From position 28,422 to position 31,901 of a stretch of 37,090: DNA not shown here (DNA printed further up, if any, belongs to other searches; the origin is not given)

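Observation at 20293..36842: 16-kb seven-gene surface/transport operon with no characterised counterpart known to me: candidate undescribed system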

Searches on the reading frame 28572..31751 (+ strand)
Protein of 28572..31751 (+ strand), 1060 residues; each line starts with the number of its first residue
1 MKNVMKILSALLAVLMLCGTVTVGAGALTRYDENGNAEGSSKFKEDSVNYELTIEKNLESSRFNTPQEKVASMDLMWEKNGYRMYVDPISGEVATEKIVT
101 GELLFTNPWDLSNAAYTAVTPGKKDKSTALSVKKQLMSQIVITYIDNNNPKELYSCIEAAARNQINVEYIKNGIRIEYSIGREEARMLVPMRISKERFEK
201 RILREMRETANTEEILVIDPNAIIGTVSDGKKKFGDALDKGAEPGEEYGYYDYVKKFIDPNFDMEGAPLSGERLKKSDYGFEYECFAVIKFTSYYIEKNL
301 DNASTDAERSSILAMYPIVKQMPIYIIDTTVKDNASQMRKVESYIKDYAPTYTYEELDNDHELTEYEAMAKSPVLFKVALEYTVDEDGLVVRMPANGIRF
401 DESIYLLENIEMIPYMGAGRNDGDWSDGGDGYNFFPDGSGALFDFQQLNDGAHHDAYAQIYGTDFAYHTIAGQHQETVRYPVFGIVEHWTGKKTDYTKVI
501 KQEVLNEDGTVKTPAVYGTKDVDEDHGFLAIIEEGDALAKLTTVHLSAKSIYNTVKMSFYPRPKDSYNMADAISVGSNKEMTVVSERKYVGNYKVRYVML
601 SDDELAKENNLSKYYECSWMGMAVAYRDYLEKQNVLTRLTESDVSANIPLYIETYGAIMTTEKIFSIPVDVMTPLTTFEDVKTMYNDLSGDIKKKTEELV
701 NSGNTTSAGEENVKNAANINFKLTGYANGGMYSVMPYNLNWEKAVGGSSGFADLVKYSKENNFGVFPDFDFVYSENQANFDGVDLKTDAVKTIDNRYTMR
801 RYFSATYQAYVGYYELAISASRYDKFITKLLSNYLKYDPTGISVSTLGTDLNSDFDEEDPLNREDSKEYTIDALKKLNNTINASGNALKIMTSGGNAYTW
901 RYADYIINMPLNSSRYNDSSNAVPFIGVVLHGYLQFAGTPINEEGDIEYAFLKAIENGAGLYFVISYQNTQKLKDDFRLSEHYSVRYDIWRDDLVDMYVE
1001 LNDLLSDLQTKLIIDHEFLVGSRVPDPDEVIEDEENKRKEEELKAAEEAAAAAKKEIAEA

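Call 17: find_homologous_proteins(query=window:28572-31751:+, max_evalue=0.00001)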
Query window:28572-31751:+ (1060 aa): 1044 proteins with E <= 0.00001 among 8000 candidates; the best 120 are listed.
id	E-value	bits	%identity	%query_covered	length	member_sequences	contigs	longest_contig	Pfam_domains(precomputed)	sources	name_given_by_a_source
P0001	0.0e+0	1454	62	98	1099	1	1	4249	PF18952.7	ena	-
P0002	0.0e+0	1346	60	97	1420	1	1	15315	PF18952.7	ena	-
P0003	0.0e+0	1337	59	100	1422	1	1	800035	PF18952.7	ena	-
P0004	0.0e+0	1333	59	100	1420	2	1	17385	PF18952.7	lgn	-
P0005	0.0e+0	1331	59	97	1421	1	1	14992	PF18952.7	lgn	-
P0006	0.0e+0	1322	59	97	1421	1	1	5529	PF18952.7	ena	-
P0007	0.0e+0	1320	59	97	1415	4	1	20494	PF18952.7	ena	-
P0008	0.0e+0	1318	58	100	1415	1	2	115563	PF18952.7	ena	-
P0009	0.0e+0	1309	58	100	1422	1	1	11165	PF18952.7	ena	-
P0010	0.0e+0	1300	57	100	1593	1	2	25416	PF18952.7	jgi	-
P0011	0.0e+0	1293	56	100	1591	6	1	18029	PF18952.7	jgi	-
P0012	0.0e+0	1257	60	91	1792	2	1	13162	PF18952.7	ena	-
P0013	0.0e+0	1183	53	97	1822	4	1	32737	PF18952.7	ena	-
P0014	0.0e+0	1147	53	96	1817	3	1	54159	PF18952.7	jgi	-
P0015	0.0e+0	1128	51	99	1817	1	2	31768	PF18952.7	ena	-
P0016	0.0e+0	1115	52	96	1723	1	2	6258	PF18952.7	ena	-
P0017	0.0e+0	1114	51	97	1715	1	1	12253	PF18952.7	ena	-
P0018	0.0e+0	1112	52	96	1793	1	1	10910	PF18952.7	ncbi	-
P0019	0.0e+0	1099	61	77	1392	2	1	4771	PF18952.7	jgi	-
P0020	0.0e+0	1068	56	72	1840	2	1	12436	PF18952.7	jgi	-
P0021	0.0e+0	1055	49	100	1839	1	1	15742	PF18952.7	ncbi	-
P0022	0.0e+0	1018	49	100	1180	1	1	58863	PF18952.7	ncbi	-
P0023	0.0e+0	1015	53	73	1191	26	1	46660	PF18952.7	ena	-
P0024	1.1e-297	1008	49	96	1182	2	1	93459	PF18952.7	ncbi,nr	ncbi:MAG: hypothetical protein IJW99_07990 [Clostridia bacterium]|nr:hypothetical protein [Clostridi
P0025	9.3e-297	1005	50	97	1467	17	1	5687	PF18952.7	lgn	-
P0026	2.2e-295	1001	54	73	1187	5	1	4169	PF18952.7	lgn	-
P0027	2.5e-295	1001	47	100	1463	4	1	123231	PF18952.7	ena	-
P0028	3.4e-294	997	48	100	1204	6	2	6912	PF18952.7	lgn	-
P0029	3.8e-294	997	55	71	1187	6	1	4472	PF18952.7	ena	-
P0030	4.1e-294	997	49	99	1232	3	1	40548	PF18952.7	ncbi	-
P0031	1.8e-293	994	50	93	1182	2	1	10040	PF18952.7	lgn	-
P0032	3.0e-293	994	49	97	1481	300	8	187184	PF18952.7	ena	-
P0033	1.6e-292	991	47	100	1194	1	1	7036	PF18952.7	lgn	-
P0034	1.8e-292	991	55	72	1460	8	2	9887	PF18952.7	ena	-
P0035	1.3e-289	982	48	97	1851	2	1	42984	PF18952.7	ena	-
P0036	1.9e-289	981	50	96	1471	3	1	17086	PF18952.7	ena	-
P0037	2.1e-289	981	49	93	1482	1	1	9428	PF18952.7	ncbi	-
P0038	3.4e-289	980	54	72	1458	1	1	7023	PF18952.7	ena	-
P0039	3.9e-289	980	53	73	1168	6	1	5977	PF18952.7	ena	-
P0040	1.1e-288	979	50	94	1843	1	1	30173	PF18952.7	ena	-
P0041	2.1e-288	978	49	94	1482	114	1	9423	PF18952.7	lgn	-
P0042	9.3e-288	975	50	97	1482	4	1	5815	PF18952.7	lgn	-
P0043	1.4e-287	975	48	92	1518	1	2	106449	PF18952.7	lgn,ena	-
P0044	1.7e-285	968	47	100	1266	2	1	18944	PF18952.7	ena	-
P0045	1.9e-285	968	54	71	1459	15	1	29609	PF18952.7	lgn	-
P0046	1.7e-284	965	47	97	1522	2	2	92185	PF18952.7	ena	-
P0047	1.8e-284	965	53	73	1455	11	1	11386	PF18952.7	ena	-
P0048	7.0e-284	963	48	99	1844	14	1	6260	PF18952.7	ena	-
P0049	9.2e-284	962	47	100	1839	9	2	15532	PF18952.7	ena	-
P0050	1.5e-283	962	46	100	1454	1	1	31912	PF18952.7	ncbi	-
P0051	2.0e-283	961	52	75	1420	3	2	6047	PF18952.7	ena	-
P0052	9.8e-282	956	47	99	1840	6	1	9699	PF18952.7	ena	-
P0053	1.5e-281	955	53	72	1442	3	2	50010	PF18952.7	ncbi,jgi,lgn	ncbi:MAG: DUF5696 domain-containing protein [Eubacteriales bacterium]|jgi:hypothetical protein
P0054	1.2e-280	952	48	97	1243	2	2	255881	PF18952.7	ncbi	-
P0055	1.6e-280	952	47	97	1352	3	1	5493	PF18952.7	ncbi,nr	ncbi:MAG: hypothetical protein J6V01_01150, partial [Clostridia bacterium]|nr:hypothetical protein [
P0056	2.4e-280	951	47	99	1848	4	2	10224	PF18952.7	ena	-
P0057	8.0e-280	949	48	96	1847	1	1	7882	PF18952.7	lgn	-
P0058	8.1e-280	949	46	99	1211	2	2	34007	PF18952.7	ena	-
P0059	1.2e-279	949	51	70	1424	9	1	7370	PF18952.7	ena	-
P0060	1.8e-279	948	48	94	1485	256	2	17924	PF18952.7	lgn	-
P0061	3.4e-279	947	47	99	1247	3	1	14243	PF18952.7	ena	-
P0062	6.5e-279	946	54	69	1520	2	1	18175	PF18952.7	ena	-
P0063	1.2e-278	945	51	71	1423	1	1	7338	PF18952.7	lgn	-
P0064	1.4e-278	945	51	71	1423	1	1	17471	PF18952.7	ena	-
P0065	1.4e-278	945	51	71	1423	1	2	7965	PF18952.7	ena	-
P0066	2.4e-278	944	45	99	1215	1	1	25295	PF18952.7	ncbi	-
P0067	2.6e-278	944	52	70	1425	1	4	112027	PF18952.7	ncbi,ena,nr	ncbi:MAG: hypothetical protein IJW70_02025 [Clostridia bacterium]|nr:hypothetical protein [Clostridi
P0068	3.1e-278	944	53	71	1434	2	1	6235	PF18952.7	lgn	-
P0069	2.2e-277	941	51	73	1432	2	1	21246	PF18952.7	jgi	jgi:hypothetical protein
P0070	2.4e-277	941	52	71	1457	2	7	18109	PF18952.7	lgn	-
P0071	2.7e-277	941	46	97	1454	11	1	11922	PF18952.7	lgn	-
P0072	2.7e-277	941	51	71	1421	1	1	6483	PF18952.7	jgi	-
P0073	4.2e-277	940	51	71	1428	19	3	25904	PF18952.7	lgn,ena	-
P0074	4.7e-277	940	46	99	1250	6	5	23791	PF18952.7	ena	-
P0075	5.4e-277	940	51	70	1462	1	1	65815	PF18952.7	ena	-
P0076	5.6e-277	940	46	99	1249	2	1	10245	PF18952.7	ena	-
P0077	8.4e-277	939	46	98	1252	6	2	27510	PF18952.7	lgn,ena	-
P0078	1.1e-276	939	47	96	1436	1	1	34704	PF18952.7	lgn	-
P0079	2.1e-276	938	45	100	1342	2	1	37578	PF18952.7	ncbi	-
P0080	3.0e-276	937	53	69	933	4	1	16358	PF18952.7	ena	-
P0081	3.9e-276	937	51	71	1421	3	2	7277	PF18952.7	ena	-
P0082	6.3e-276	936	51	71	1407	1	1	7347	PF18952.7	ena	-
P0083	1.5e-275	935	51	71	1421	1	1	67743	PF18952.7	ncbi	-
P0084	1.6e-275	935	51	71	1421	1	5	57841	PF18952.7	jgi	-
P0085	5.7e-275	933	52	70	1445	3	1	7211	PF18952.7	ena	-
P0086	5.7e-275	933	46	97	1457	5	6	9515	PF18952.7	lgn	-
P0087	7.8e-275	933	53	70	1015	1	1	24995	PF18952.7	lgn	-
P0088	8.4e-275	933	52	70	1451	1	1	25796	PF18952.7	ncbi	-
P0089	3.5e-274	931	45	100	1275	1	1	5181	PF18952.7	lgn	-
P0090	8.8e-274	929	51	70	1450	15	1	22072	PF18952.7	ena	-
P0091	9.2e-274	929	52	71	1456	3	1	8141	PF18952.7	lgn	-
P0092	3.1e-273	927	52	71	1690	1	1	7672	PF18952.7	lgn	-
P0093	3.9e-273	927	52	72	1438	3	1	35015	PF18952.7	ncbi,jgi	-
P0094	4.1e-273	927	52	73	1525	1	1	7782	PF18952.7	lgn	-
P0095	8.2e-273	926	49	73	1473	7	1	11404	PF18952.7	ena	-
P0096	8.5e-273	926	44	98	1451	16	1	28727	PF18952.7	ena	-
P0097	1.0e-272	926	52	71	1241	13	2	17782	PF18952.7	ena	-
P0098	1.3e-272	925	53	70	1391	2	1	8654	PF18952.7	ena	-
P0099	3.2e-272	924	46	99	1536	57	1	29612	PF18952.7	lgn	-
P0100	4.1e-272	924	45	100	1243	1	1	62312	PF18952.7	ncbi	-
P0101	4.4e-272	924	53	70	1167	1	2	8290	PF18952.7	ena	-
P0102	1.2e-271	922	51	71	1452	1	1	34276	PF18952.7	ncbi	-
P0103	1.3e-271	922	50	73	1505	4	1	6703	PF18952.7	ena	-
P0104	1.4e-271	922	50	73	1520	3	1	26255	PF18952.7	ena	-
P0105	1.7e-271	922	50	73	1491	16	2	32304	PF18952.7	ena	-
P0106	3.3e-271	921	45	94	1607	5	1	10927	PF18952.7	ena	-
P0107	4.0e-271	920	50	73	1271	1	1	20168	PF18952.7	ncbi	-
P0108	9.6e-271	919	50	72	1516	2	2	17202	PF18952.7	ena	-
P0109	1.4e-270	919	45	99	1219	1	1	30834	PF18952.7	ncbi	-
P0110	1.7e-270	918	46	97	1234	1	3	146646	PF18952.7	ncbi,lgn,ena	-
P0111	2.1e-270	918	45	94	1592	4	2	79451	PF18952.7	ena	-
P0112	3.0e-270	918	51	71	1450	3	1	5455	PF18952.7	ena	-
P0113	4.7e-270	917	46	99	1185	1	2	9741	PF18952.7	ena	-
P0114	6.0e-270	917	45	100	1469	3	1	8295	PF18952.7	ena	-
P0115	7.0e-270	916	50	73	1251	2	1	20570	PF18952.7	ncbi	-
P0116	1.6e-269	915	52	70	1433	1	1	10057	PF18952.7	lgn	-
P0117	2.1e-269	915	53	71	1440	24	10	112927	PF18952.7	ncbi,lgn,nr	ncbi:MAG TPA: hypothetical protein GX011_05265 [Clostridiales bacterium]|nr:hypothetical protein [Cl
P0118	2.7e-269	914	51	71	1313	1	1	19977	PF18952.7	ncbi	-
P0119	2.8e-269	914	51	72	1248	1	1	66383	PF18952.7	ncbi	-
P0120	3.5e-269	914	52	72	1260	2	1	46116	PF18952.7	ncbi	-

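Call 18: find_encoding_contigs(protein=P0003, flank=10000, max_places=2)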
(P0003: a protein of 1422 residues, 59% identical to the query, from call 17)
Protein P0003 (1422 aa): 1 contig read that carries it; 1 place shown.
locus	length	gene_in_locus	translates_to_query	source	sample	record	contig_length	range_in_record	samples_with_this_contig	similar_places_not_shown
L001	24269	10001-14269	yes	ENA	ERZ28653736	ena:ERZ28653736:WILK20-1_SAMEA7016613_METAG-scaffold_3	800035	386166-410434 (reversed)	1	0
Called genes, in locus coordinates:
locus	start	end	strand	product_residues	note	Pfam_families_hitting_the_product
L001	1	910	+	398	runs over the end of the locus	PF00155:Aminotran_1_2 (weak), PF00266:Aminotran_5, PF01053:Cys_Met_Meta_PP (weak), PF01041:DegT_DnrJ_EryC1 (weak)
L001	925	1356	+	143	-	PF01592:NifU_N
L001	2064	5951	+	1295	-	PF01547:SBP_bac_1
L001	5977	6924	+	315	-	PF00528:BPD_transp_1 (weak)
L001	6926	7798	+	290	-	-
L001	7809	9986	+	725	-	PF01436:NHL (faint), PF13432:TPR_16 (weak), PF04893:Yip1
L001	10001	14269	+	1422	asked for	PF18952:DUF5696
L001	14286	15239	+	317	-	PF00528:BPD_transp_1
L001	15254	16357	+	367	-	PF00528:BPD_transp_1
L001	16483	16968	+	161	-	PF03167:UDG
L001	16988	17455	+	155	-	-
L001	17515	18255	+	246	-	-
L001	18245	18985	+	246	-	PF14602:Hexapep_2 (faint), PF00132:Hexapep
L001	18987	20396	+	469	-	PF01406:tRNA-synt_1e, PF09334:tRNA-synt_1g (faint)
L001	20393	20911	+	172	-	PF04138:GtrA_DPMS_TM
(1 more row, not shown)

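Call 19: find_encoding_contigs(protein=P0054, flank=10000, max_places=2)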
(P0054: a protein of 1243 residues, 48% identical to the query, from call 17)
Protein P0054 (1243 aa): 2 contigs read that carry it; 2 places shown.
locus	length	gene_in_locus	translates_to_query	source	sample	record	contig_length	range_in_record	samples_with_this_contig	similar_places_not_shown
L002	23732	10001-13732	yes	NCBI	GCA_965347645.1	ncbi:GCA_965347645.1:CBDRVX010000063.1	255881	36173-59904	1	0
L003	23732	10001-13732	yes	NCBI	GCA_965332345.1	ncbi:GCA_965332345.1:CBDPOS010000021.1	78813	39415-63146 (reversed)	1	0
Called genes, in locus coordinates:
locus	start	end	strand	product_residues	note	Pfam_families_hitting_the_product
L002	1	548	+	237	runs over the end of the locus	PF02463:SMC_N (faint), PF00005:ABC_tran, PF13304:AAA_21 (faint)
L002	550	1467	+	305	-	PF01458:SUFBD_core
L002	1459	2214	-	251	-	-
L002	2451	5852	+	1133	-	-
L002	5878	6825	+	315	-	-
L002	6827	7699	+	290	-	PF00528:BPD_transp_1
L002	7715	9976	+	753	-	PF01436:NHL (faint), PF00515:TPR_1 (faint), PF07719:TPR_2 (faint), PF13432:TPR_16, PF04893:Yip1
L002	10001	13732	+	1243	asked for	PF18952:DUF5696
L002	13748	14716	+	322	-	PF00528:BPD_transp_1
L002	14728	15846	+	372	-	PF00528:BPD_transp_1 (weak)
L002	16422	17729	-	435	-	PF03952:Enolase_N, PF00113:Enolase_C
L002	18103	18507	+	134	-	-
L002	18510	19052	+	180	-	-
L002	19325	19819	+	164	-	PF00731:AIRC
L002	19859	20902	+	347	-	PF00586:AIRS, PF02769:AIRS_C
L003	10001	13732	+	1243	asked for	PF18952:DUF5696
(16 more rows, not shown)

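Call 41: search_dna_similar(query=window:28572-31751:+, collection=plasmids, mode=protein, max_evalue=0.00001, max_rows=30)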
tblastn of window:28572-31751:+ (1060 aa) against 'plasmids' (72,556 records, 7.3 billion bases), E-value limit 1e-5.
Records with a match: 2; places in all: 2; records where one place covers at least 80% of the query: 0.
Best place of each record, by identity: <60% 2.
By first word of the organism name: Butyrivibrio 1; Paenibacillus 1.
By predicted mobility (MOB-suite, as given by PLSDB): non-mobilizable 2.
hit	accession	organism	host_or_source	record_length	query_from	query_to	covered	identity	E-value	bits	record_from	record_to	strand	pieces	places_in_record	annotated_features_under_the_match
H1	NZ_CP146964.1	Butyrivibrio fibrisolvens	Bovinae,Bovine rumen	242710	325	1019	66%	28.5%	1e-44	184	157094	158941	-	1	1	DUF5696 domain-containing protein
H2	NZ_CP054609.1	Paenibacillus cellulosilyticus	cell culture,soil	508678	374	1020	61%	21.0%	6e-15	88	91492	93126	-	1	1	DUF5696 domain-containing protein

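Call 42: get_annotated_region(hit=H1, flank=12000)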
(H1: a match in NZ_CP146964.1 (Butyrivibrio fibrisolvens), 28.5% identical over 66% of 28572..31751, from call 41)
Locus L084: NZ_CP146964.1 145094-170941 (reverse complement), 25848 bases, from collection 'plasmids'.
description: Butyrivibrio fibrisolvens strain D1 plasmid pNP243, complete sequence
organism: Butyrivibrio fibrisolvens (NCBI taxid 831)
taxonomy: Bacteria; Bacillota; Clostridia; Lachnospirales; Lachnospiraceae; Butyrivibrio; Butyrivibrio fibrisolvens
host: -; source: Bovinae,Bovine rumen; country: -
typing (MOB-suite, as given by PLSDB): non-mobilizable
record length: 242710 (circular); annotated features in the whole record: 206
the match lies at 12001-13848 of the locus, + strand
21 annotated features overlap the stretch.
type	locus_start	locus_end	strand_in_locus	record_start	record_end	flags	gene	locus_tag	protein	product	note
CDS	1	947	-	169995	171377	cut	-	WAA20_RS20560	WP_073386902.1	response regulator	GO:0000160 - phosphorelay signal transduction system [Evidence IEA]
CDS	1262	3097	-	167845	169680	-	-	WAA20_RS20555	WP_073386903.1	histidine kinase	GO:0000160 - phosphorelay signal transduction system [Evidence IEA]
CDS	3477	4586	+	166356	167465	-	-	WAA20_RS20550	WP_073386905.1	glycoside hydrolase family 43 protein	-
CDS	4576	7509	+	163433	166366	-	-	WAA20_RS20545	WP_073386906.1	extracellular solute-binding protein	-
CDS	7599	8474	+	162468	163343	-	-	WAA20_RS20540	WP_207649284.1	sugar ABC transporter permease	-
CDS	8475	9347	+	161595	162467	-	-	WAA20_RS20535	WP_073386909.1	carbohydrate ABC transporter permease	GO:0008643 - carbohydrate transport [Evidence IEA]; GO:0055085 - transmembrane transport [Evidence IEA]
CDS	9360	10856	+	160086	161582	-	-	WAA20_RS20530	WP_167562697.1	NHL repeat-containing protein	-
CDS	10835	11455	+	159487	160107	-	-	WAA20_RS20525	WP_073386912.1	YIP1 family protein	-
CDS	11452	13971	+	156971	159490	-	-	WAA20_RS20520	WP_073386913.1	DUF5696 domain-containing protein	-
CDS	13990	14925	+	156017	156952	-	-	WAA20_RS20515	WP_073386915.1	sugar ABC transporter permease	-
CDS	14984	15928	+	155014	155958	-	-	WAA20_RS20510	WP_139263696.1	carbohydrate ABC transporter permease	GO:0008643 - carbohydrate transport [Evidence IEA]; GO:0055085 - transmembrane transport [Evidence IEA]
CDS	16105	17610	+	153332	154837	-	-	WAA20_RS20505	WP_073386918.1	extracellular solute-binding protein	-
CDS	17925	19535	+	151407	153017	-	-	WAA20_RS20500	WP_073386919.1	extracellular solute-binding protein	-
CDS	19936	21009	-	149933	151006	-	-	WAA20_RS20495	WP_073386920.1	J domain-containing protein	-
CDS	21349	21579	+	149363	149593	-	-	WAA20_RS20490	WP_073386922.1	hypothetical protein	-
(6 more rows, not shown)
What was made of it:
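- GH43 plus histidine kinase and response regulator in Butyrivibrio (call 42)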

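Call 43: get_annotated_region(hit=H2, flank=12000)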
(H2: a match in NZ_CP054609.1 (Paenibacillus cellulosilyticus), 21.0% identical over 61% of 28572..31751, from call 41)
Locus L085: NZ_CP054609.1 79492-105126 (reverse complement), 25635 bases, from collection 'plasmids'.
description: Paenibacillus cellulosilyticus strain KACC 14175 plasmid unnamed1, complete sequence
organism: Paenibacillus cellulosilyticus (NCBI taxid 375489)
taxonomy: Bacteria; Bacillota; Bacilli; Bacillales; Paenibacillaceae; Paenibacillus; Paenibacillus cellulosilyticus
host: -; source: cell culture,soil; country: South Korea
typing (MOB-suite, as given by PLSDB): non-mobilizable
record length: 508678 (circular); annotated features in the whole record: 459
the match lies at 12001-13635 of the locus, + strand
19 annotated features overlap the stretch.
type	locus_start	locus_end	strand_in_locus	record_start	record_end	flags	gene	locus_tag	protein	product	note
CDS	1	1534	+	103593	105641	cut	recG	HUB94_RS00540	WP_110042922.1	ATP-dependent DNA helicase RecG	GO:0006310 - DNA recombination [Evidence IEA]; GO:0006281 - DNA repair [Evidence IEA]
CDS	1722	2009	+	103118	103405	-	-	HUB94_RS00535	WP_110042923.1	stage VI sporulation protein F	-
CDS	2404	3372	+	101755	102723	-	-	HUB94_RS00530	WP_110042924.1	aldo/keto reductase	-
CDS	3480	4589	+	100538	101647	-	ugpC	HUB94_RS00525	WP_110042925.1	sn-glycerol-3-phosphate ABC transporter ATP-binding protein UgpC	-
CDS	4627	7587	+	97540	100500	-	-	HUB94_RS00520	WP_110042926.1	extracellular solute-binding protein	-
CDS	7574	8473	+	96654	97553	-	-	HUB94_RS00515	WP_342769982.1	sugar ABC transporter permease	-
CDS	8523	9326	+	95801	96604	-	-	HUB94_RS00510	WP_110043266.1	carbohydrate ABC transporter permease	GO:0008643 - carbohydrate transport [Evidence IEA]; GO:0055085 - transmembrane transport [Evidence IEA]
CDS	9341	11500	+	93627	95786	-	-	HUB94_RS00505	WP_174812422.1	YIP1 family protein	-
CDS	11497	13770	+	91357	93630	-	-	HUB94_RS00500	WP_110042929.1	DUF5696 domain-containing protein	-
CDS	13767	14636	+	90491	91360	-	-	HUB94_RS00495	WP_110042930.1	sugar ABC transporter permease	-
CDS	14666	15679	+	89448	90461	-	-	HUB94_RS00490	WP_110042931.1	carbohydrate ABC transporter permease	GO:0008643 - carbohydrate transport [Evidence IEA]; GO:0055085 - transmembrane transport [Evidence IEA]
CDS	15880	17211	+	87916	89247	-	-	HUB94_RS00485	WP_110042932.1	LLM class flavin-dependent oxidoreductase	-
CDS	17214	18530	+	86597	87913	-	-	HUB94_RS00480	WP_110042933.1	LLM class flavin-dependent oxidoreductase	-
CDS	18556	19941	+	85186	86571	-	-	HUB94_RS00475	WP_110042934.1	extracellular solute-binding protein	-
CDS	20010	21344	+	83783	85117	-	-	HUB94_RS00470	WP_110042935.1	LLM class flavin-dependent oxidoreductase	-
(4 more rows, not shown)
